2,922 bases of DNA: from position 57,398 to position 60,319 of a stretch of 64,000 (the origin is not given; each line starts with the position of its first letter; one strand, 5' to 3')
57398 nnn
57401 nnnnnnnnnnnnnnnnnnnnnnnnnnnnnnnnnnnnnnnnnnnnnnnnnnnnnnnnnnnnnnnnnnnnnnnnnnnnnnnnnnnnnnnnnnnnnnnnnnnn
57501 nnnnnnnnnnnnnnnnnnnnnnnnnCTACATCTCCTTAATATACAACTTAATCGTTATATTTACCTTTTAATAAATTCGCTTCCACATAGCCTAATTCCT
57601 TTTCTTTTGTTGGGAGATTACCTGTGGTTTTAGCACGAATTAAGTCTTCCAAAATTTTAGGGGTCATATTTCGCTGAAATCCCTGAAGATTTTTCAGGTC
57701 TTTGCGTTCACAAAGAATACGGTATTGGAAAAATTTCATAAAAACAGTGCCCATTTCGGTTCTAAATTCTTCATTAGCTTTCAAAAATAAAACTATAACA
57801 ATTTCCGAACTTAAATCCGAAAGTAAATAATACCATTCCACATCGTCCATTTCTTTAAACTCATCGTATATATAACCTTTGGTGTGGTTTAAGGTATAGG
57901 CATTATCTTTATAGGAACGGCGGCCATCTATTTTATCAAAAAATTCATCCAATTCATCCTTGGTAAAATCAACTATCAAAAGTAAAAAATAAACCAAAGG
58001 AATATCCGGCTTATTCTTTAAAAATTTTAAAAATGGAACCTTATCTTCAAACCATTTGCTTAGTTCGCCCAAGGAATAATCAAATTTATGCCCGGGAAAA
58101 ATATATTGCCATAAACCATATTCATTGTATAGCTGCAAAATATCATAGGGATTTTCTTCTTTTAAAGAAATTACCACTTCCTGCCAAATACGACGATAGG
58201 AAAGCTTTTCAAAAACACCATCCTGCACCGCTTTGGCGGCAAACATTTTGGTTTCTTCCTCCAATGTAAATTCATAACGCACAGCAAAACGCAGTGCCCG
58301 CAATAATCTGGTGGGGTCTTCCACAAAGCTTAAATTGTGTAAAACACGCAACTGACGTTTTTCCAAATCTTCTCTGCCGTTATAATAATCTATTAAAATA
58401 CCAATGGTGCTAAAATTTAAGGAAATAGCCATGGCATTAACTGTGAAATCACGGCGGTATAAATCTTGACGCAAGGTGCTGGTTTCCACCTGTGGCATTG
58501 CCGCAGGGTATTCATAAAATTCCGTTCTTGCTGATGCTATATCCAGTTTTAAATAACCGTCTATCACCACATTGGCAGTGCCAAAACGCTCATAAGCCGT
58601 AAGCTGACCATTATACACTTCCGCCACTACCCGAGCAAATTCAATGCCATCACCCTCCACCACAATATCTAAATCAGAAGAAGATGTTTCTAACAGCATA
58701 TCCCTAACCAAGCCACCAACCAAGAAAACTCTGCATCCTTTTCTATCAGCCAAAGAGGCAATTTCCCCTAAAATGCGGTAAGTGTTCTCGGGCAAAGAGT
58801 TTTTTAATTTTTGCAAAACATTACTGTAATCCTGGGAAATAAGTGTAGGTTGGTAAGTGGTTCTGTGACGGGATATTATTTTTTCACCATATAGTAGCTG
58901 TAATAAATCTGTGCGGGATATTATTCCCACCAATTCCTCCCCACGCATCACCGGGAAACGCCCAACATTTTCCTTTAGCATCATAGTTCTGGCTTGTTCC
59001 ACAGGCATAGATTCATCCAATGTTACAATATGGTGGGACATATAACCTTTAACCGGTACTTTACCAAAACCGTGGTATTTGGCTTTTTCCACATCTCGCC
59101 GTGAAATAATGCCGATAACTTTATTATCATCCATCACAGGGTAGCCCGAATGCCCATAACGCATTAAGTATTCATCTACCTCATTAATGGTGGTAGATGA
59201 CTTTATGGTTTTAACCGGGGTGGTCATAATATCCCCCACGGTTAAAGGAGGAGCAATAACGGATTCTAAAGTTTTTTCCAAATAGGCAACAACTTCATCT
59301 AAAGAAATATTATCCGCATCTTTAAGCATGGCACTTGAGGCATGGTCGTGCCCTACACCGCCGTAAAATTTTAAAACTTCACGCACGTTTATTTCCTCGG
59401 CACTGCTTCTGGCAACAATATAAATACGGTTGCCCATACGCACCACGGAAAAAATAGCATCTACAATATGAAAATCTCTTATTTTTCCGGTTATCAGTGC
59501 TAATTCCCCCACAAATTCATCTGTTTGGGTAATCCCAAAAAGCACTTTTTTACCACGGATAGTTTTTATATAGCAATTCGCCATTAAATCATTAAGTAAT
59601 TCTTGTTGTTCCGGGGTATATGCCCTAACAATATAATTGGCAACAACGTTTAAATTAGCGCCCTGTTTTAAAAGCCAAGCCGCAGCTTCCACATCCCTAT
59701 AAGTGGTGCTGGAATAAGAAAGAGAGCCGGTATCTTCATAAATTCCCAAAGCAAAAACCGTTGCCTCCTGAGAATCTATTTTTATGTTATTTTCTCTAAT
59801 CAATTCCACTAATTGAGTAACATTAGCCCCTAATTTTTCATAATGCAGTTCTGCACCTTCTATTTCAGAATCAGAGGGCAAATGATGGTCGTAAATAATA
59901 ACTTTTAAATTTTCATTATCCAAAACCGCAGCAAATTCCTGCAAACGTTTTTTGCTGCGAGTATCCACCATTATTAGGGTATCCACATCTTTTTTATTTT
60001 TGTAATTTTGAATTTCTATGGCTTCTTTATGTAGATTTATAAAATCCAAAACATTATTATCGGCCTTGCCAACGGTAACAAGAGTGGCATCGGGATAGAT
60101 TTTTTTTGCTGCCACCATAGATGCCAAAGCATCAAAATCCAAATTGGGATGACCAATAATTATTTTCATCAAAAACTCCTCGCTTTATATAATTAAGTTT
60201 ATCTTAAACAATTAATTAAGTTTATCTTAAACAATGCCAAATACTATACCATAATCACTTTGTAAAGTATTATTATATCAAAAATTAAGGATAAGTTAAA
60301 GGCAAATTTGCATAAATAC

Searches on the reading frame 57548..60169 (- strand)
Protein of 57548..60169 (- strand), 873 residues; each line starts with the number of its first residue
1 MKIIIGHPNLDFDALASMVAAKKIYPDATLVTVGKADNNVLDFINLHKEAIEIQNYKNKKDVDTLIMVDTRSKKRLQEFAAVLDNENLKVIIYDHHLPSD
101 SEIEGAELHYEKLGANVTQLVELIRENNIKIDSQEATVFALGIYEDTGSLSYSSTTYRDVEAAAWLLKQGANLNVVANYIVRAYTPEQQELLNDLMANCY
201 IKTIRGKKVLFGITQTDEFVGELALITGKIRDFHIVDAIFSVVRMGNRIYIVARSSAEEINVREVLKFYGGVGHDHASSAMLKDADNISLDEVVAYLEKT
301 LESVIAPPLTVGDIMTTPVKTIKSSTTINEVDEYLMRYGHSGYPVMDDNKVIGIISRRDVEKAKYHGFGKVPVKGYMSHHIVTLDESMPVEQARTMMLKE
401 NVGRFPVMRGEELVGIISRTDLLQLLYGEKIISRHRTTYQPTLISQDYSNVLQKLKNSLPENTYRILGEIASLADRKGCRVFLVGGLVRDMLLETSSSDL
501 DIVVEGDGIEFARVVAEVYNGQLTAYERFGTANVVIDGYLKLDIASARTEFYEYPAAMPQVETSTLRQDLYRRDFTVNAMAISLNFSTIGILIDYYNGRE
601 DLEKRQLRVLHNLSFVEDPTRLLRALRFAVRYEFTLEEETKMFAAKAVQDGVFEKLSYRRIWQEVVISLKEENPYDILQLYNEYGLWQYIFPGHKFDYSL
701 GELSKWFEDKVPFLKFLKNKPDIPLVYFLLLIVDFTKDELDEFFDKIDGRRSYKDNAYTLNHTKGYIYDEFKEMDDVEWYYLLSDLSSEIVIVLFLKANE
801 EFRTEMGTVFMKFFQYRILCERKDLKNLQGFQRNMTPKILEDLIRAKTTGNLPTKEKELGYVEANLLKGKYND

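Call 43: search_protein_families(library=pfam, proteins=[window:57548-60169:-])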
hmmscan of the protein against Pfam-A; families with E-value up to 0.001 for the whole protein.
window:57548-60169:- (873 aa): 5 families
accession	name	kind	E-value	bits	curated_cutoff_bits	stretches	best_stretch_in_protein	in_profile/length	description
PF00571.33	CBS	-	1.8e-29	102.2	24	2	311-363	1-54/57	CBS domain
PF01743.26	PolyA_pol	-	4.4e-29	101.8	23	1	481-608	1-126/126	Poly A polymerase head domain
PF01368.27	DHH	-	1.9e-12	48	28.1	1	3-143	3-125/125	DHH family, N-terminal domain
PF12627.12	PolyA_pol_RNAbd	-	8.8e-06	25.8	22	1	634-694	2-60/64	Probable RNA and SrmB- binding site of polymerase A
PF02272.25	DHHA1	-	0.00019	22.3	25.9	1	221-301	16-100/102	DHHA1 domain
